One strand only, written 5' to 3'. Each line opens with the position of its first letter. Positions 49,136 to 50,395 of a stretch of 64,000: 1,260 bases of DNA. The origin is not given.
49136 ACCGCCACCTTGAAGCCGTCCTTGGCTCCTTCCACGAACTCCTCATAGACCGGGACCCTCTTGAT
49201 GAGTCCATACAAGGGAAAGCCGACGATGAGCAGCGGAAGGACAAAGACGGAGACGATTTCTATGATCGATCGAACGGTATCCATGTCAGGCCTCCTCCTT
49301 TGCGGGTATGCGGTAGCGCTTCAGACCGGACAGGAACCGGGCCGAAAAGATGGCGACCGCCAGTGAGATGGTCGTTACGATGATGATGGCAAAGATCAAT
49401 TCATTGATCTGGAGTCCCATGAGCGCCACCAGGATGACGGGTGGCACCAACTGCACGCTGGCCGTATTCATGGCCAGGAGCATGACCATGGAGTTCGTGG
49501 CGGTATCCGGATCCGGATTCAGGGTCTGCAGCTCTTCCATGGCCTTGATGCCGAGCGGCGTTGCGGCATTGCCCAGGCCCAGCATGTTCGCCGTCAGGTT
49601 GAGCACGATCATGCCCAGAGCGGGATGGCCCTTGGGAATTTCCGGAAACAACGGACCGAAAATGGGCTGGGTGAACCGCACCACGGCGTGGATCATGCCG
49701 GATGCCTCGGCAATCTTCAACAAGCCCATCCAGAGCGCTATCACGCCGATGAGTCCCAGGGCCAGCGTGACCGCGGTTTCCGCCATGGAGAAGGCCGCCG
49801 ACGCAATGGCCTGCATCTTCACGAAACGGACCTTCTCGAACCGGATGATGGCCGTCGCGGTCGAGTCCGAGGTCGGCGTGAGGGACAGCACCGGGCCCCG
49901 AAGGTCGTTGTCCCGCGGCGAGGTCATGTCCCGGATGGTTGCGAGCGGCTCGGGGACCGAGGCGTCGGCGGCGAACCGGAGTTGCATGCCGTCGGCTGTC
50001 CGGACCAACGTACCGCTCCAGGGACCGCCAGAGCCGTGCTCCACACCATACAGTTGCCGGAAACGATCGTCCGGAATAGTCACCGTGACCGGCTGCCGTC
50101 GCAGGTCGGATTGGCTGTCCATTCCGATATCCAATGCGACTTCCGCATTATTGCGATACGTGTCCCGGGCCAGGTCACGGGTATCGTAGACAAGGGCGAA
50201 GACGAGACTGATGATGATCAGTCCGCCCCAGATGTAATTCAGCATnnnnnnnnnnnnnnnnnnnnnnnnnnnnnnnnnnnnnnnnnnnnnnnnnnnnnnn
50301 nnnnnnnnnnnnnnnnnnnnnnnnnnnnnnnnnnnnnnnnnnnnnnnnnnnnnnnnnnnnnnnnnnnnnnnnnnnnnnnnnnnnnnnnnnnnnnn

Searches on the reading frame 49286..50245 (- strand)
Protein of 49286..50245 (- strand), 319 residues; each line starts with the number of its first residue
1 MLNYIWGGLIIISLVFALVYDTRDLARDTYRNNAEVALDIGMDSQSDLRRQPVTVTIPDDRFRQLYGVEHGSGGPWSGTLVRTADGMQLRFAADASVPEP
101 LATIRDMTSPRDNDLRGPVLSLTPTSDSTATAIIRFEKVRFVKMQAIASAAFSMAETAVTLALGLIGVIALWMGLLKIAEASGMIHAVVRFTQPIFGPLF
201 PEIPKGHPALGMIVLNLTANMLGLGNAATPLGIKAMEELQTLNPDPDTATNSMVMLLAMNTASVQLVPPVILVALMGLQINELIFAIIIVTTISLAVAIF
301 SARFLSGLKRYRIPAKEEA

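Call 7: search_protein_families(library=pfam, proteins=[window:49286-50245:-])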
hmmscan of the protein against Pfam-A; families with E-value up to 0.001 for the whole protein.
window:49286-50245:- (319 aa): 1 family
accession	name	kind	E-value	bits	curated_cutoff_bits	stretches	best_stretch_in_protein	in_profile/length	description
PF07670.19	Gate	-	6.8e-13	49.4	29.6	1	163-271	2-98/104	Nucleoside recognition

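Call 9: find_related_loci(query=window:49286-50245:-, collection=genome_contigs, flank=3000)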
Query window:49286-50245:- (319 aa) in genome_contigs; peptide patterns used: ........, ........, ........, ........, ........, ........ (x = any residue, [..] = any of these).
600 stretches matched a pattern (row limit reached: there are more); 574 encode a relative of the query (tblastn E <= 1e-3); the best 80 are kept; 80 distinct loci.
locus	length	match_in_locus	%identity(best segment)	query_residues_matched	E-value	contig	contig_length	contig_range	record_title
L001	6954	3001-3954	76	1-318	2e-156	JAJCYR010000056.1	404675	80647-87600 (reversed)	MAG: Bacteroidota bacterium isolate OFTM240 OFTM240_55, whole genome shotgun sequence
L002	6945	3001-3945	71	1-313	1e-143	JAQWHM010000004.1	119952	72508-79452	MAG: Rhodothermales bacterium isolate cluster1_bin.29 k141_1396356, whole genome shotgun sequence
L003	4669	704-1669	66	1-318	1e-134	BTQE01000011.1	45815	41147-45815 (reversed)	MAG: Rhodothermia bacterium BMS9Abin05 DNA, NODE_121_length_45815, whole genome shotgun sequence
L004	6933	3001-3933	68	1-312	1e-130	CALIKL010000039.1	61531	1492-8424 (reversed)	MAG: uncultured bacterium isolate S1_Bin_Bin_34_sub_1 genome assembly, contig: c_000001826319, whole genome shotgun sequ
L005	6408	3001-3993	66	1-312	8e-130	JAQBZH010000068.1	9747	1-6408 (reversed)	MAG: Bacteroidetes bacterium isolate casp150-mb.57 NODE_17703_length_9747_cov_0.156095, whole genome shotgun sequence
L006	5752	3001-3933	67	1-312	6e-129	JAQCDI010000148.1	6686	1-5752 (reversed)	MAG: Bacteroidetes bacterium isolate casp15-mb.73 NODE_13765_length_6686_cov_0.058297, whole genome shotgun sequence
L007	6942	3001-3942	65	1-312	5e-127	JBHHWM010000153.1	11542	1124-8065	MAG: Rhodothermales bacterium isolate S.2_sp2_bin.19 NODE_762_length_11542_cov_11.309916, whole genome shotgun sequence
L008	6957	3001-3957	64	1-317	4e-127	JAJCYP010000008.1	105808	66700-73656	MAG: Bacteroidota bacterium isolate OFTM201 OFTM201_7, whole genome shotgun sequence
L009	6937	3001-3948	63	1-312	8e-123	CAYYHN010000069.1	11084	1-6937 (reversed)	MAG TPA_asm: uncultured Rhodothermaceae bacterium isolate SRP135972_co1_287 genome assembly, contig: NODE_7785_length_11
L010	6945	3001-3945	65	1-312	4e-122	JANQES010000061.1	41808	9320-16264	MAG: Rhodothermales bacterium isolate PL23a_bin.4 k99_2612231, whole genome shotgun sequence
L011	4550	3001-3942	62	1-312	7e-122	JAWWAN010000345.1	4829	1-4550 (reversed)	MAG: Rhodothermales bacterium isolate HN15.bin.4 k141_1799631_length_4829_cov_6.0000, whole genome shotgun sequence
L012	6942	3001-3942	61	1-312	1e-120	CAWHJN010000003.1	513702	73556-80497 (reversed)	MAG: Rhodothermales bacterium isolate MFD01721.bin.1.94 genome assembly, contig: contig_370, whole genome shotgun sequen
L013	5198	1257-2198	61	1-312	2e-120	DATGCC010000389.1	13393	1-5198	MAG TPA_asm: Rhodothermales bacterium isolate SMAG_U9638 k141_149156, whole genome shotgun sequence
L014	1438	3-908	68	24-318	4e-130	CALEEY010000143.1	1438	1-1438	MAG TPA_asm: uncultured Bacteroidetes bacterium isolate ERR2206758_bin.61_CONCOCT_v1.1_MAG genome assembly, contig: ERZ8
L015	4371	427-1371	63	1-312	1e-119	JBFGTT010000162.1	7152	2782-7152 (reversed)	MAG: Rhodothermales bacterium isolate Mix_sand05.2021.03.G.12 k141_1347277_length_7152_cov_11.9671, whole genome shotgun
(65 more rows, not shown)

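Call 23: find_related_loci(query=window:49286-50245:-, collection=metagenome_contigs, flank=2500)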
Query window:49286-50245:- (319 aa) in metagenome_contigs; peptide patterns used: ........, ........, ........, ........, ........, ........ (x = any residue, [..] = any of these).
600 stretches matched a pattern (row limit reached: there are more); 569 encode a relative of the query (tblastn E <= 1e-3); the best 80 are kept; 80 distinct loci.
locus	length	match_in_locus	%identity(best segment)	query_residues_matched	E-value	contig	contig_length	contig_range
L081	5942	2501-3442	79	1-314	9e-162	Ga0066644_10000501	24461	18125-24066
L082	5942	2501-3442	79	1-314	1e-161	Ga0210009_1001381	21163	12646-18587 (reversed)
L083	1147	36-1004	67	1-319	8e-143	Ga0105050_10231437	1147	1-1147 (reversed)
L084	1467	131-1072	67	1-312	5e-139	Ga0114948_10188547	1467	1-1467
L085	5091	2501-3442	62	1-312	5e-124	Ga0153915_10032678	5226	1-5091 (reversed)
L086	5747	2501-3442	59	1-312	2e-116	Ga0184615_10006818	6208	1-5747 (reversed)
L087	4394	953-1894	59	1-312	1e-115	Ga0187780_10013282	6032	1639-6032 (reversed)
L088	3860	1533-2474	59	1-312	3e-117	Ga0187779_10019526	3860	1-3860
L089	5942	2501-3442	60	1-312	6e-115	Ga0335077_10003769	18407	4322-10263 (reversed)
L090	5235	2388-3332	59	1-312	1e-113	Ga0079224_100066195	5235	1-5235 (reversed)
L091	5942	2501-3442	60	1-312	4e-113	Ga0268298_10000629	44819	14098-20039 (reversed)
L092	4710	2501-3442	62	1-312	8e-108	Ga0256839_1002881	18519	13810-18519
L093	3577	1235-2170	60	1-312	2e-109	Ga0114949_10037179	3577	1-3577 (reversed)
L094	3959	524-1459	60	1-312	4e-108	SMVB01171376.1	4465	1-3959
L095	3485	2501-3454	57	1-312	1e-107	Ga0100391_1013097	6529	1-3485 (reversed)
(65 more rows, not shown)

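Call 28: find_homologous_proteins(query=window:49286-50245:-, max_evalue=1e-60)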
Query window:49286-50245:- (319 aa): 2171 proteins with E <= 1e-60 among 8000 candidates; the best 120 are listed.
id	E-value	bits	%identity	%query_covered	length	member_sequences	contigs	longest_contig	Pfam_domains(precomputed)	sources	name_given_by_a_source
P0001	6.9e-193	657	95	100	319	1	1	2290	PF07670.20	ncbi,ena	-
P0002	1.1e-184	631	92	100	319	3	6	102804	PF07670.20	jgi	jgi:spore maturation protein A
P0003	2.4e-178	610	89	100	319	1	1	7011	PF07670.20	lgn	-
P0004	4.1e-168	576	85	99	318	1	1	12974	PF07670.20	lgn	-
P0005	2.2e-155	534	79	100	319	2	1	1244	PF07670.20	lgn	-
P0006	1.4e-149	515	78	99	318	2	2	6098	PF07670.20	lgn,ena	-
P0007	1.6e-149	515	77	99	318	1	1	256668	PF07670.20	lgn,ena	-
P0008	2.6e-149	514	79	98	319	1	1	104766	PF07670.20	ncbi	-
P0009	1.9e-146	505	76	100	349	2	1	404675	PF07670.20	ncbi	-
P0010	8.5e-136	470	72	98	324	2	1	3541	PF07670.20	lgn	-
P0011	1.1e-133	463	70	98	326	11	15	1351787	PF07670.20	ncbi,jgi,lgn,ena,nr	ncbi:MAG TPA: nucleoside recognition protein [Bacteroidetes bacterium]|nr:nucleoside recognition pro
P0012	3.7e-132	458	73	98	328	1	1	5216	PF07670.20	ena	-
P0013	3.5e-131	455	70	98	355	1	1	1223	PF07670.20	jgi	jgi:spore maturation protein A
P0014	2.1e-130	452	69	98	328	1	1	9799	PF07670.20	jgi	-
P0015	3.8e-130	452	70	98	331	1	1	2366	PF07670.20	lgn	-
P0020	3.0e-127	442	70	98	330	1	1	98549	PF07670.20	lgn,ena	-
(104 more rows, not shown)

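Call 29: find_encoding_contigs(protein=P0001, flank=1500, max_places=3)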
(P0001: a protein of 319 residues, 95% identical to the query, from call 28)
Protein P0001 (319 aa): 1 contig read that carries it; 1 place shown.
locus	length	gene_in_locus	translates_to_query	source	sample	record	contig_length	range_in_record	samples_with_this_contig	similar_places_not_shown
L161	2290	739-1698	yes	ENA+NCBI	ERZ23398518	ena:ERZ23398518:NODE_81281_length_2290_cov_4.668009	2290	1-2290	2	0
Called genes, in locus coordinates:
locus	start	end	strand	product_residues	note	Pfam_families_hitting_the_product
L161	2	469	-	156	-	?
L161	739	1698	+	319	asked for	PF07670:Gate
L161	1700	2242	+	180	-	PF07670:Gate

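Call 30: find_encoding_contigs(protein=P0002, flank=1500, max_places=6)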
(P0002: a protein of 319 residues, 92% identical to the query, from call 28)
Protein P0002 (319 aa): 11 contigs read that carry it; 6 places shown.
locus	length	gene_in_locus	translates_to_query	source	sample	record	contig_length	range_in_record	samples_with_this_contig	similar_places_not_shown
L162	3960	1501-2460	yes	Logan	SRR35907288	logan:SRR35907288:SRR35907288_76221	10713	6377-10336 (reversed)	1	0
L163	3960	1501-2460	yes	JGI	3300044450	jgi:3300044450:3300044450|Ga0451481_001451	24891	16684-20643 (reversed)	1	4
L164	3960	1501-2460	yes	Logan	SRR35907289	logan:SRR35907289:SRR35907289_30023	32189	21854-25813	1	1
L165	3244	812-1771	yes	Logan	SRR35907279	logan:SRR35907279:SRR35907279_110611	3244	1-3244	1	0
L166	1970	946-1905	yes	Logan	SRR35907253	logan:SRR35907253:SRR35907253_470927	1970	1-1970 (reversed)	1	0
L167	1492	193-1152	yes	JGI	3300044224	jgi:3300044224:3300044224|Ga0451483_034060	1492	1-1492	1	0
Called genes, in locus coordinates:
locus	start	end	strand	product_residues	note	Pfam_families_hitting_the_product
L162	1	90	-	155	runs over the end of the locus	?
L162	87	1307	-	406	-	PF00704:Glyco_hydro_18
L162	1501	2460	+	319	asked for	PF07670:Gate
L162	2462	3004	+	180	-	PF07670:Gate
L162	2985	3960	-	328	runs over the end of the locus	PF00246:Peptidase_M14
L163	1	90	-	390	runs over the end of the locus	PF00704:Glyco_hydro_18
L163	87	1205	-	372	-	PF00704:Glyco_hydro_18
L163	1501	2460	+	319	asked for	PF07670:Gate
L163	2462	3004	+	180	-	PF07670:Gate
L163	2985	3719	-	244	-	-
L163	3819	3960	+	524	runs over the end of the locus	PF08323:Glyco_transf_5, PF13579:Glyco_trans_4_4, PF13439:Glyco_transf_4, PF00534:Glycos_transf_1, PF13692:Glyco_trans_1_4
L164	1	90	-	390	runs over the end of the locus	PF00704:Glyco_hydro_18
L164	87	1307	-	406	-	PF00704:Glyco_hydro_18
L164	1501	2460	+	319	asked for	PF07670:Gate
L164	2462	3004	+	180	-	PF07670:Gate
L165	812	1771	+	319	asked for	PF07670:Gate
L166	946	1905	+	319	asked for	PF07670:Gate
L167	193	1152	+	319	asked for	PF07670:Gate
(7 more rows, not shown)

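Call 31: find_encoding_contigs(protein=P0003, flank=1500, max_places=3)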
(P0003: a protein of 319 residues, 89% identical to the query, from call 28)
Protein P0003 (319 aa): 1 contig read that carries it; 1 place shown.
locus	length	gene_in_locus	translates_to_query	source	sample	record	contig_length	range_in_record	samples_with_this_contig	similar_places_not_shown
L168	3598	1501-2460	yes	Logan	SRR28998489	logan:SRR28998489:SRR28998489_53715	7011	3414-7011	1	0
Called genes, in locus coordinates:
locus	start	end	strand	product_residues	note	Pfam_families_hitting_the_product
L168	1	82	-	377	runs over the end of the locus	PF00704:Glyco_hydro_18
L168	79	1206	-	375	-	PF00704:Glyco_hydro_18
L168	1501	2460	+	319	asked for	PF07670:Gate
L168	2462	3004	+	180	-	PF07670:Gate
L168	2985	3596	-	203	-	?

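Call 32: find_encoding_contigs(protein=P0004, flank=1500, max_places=3)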
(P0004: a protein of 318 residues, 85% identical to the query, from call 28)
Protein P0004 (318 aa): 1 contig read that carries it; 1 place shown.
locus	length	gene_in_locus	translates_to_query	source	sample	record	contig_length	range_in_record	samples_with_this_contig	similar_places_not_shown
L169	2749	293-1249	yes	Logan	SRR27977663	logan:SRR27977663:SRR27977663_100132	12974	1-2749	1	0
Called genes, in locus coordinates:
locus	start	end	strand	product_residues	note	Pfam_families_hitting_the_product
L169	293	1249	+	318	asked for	PF07670:Gate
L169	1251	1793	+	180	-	PF07670:Gate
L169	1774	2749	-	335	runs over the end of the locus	PF00246:Peptidase_M14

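Call 35: find_encoding_contigs(protein=P0006, flank=1500, max_places=2)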
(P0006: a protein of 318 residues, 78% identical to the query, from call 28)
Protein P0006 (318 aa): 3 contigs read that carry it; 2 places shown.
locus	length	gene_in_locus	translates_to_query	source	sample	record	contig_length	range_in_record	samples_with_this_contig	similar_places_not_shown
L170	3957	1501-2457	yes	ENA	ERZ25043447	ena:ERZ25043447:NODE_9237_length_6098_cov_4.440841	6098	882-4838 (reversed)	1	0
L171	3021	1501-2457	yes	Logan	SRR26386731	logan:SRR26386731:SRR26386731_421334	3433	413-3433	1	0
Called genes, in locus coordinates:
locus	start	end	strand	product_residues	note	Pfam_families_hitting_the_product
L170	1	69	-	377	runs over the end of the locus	PF00704:Glyco_hydro_18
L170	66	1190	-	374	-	PF00704:Glyco_hydro_18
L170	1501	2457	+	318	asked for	PF07670:Gate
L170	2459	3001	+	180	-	PF07670:Gate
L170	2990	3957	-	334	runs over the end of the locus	PF00246:Peptidase_M14 (faint)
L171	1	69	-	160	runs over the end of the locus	?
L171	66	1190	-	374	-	PF00704:Glyco_hydro_18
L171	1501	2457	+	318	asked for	PF07670:Gate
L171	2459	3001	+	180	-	PF07670:Gate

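Call 36: find_encoding_contigs(protein=P0007, flank=1500, max_places=2)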
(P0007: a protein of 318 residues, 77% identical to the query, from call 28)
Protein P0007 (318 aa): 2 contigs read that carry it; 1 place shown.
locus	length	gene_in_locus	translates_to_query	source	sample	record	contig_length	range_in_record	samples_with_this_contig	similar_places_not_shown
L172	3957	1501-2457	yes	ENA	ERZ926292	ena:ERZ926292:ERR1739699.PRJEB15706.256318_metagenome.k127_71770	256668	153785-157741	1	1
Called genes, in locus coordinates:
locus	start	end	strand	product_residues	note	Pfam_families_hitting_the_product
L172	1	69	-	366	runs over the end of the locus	PF00704:Glyco_hydro_18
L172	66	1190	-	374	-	PF00704:Glyco_hydro_18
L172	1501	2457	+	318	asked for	PF07670:Gate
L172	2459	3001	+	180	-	PF07670:Gate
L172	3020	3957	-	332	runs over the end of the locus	PF00246:Peptidase_M14 (weak)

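Call 37: find_encoding_contigs(protein=P0010, flank=1500, max_places=2)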
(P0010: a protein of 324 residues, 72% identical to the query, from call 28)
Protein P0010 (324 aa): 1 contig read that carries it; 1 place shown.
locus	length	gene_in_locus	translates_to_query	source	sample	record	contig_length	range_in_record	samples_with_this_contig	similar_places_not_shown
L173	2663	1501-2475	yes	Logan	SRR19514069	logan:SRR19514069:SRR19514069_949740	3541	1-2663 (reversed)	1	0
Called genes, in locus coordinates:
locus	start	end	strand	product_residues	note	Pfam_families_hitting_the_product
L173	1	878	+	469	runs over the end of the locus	-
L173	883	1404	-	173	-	PF13521:AAA_28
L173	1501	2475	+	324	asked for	PF07670:Gate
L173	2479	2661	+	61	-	?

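Call 38: find_encoding_contigs(protein=P0012, flank=1500, max_places=2)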
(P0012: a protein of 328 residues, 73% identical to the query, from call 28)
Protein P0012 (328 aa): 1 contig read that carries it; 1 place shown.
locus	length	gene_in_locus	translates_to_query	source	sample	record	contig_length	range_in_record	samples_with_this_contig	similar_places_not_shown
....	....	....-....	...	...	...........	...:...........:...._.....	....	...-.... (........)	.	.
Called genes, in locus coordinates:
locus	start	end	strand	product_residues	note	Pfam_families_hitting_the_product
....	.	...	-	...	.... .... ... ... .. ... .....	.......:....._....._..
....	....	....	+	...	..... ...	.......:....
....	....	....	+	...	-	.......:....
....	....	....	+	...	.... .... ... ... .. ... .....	?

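Call 42: find_encoding_contigs(protein=P0005, flank=1500, max_places=2)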
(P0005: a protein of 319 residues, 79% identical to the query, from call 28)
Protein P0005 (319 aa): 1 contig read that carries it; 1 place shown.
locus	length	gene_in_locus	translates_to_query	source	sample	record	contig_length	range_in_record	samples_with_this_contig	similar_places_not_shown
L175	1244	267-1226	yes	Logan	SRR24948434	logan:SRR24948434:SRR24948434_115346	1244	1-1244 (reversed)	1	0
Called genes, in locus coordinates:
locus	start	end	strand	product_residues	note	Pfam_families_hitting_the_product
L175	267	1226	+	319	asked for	PF07670:Gate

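Call 43: find_encoding_contigs(protein=P0011, flank=1500, max_places=5)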
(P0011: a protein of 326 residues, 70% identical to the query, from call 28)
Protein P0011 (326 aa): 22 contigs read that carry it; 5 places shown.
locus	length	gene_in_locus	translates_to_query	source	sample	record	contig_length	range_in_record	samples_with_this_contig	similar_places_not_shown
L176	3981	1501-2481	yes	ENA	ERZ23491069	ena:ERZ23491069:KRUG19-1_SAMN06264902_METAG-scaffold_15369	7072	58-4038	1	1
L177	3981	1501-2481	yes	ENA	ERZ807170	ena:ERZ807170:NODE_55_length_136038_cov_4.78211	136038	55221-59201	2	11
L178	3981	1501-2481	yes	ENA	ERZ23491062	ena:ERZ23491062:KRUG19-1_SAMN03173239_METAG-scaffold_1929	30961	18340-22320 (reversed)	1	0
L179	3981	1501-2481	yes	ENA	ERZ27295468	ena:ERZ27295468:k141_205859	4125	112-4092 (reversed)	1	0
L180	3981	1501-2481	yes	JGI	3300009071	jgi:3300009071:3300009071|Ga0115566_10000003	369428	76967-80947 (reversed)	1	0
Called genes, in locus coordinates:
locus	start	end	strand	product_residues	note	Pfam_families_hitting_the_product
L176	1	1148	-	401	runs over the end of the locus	?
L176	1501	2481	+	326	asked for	PF07670:Gate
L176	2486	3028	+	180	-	PF07670:Gate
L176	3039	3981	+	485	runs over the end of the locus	PF08323:Glyco_transf_5, PF00534:Glycos_transf_1, PF13692:Glyco_trans_1_4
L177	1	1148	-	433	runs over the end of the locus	PF00704:Glyco_hydro_18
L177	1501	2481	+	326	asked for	PF07670:Gate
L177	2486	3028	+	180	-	PF07670:Gate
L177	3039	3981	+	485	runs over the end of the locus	PF08323:Glyco_transf_5, PF00534:Glycos_transf_1, PF13692:Glyco_trans_1_4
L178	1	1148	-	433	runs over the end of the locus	PF00704:Glyco_hydro_18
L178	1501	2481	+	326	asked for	PF07670:Gate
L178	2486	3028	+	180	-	PF07670:Gate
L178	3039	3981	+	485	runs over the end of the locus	PF08323:Glyco_transf_5, PF00534:Glycos_transf_1, PF13692:Glyco_trans_1_4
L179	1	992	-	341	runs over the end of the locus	?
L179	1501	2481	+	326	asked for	PF07670:Gate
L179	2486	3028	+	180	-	PF07670:Gate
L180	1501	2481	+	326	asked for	PF07670:Gate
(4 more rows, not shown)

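Call 44: find_encoding_contigs(protein=P0020, flank=1500, max_places=2)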
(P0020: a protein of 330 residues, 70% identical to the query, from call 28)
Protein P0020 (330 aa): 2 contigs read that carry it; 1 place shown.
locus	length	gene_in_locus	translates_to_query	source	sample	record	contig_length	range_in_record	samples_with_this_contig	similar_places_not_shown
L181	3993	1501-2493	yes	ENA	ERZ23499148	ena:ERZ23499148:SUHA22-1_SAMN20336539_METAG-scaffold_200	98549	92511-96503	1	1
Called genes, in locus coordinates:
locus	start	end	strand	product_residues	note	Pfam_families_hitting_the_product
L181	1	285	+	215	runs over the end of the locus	PF13489:Methyltransf_23 (weak), PF08241:Methyltransf_11, PF08242:Methyltransf_12 (weak), PF13649:Methyltransf_25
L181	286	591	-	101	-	PF14129:DUF4296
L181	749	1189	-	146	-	PF01451:LMWPc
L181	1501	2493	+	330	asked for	PF07670:Gate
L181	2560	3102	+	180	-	PF07670:Gate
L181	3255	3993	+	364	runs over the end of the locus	PF00512:HisKA, PF02518:HATPase_c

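Call 45: find_encoding_contigs(protein=P0014, flank=1500, max_places=2)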
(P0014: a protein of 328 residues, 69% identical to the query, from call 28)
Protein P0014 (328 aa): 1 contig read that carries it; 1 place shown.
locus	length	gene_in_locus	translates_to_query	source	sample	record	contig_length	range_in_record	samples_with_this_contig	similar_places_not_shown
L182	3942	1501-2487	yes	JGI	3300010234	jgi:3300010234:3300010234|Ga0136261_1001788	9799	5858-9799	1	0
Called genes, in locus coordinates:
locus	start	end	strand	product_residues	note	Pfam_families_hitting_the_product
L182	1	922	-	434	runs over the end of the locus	PF00704:Glyco_hydro_18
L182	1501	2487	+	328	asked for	PF07670:Gate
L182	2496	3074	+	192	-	-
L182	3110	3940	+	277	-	?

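Call 75: search_protein_families(library=pfam, proteins=[L003:218-520:-], max_evalue=0.01)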
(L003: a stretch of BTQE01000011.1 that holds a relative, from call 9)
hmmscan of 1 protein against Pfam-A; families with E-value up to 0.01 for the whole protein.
L003:218-520:- (100 aa): 1 family
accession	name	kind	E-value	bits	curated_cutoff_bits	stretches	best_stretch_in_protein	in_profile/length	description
PF06291.16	Lambda_Bor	-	1.3e-10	41.7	25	1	25-98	1-73/75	Bor protein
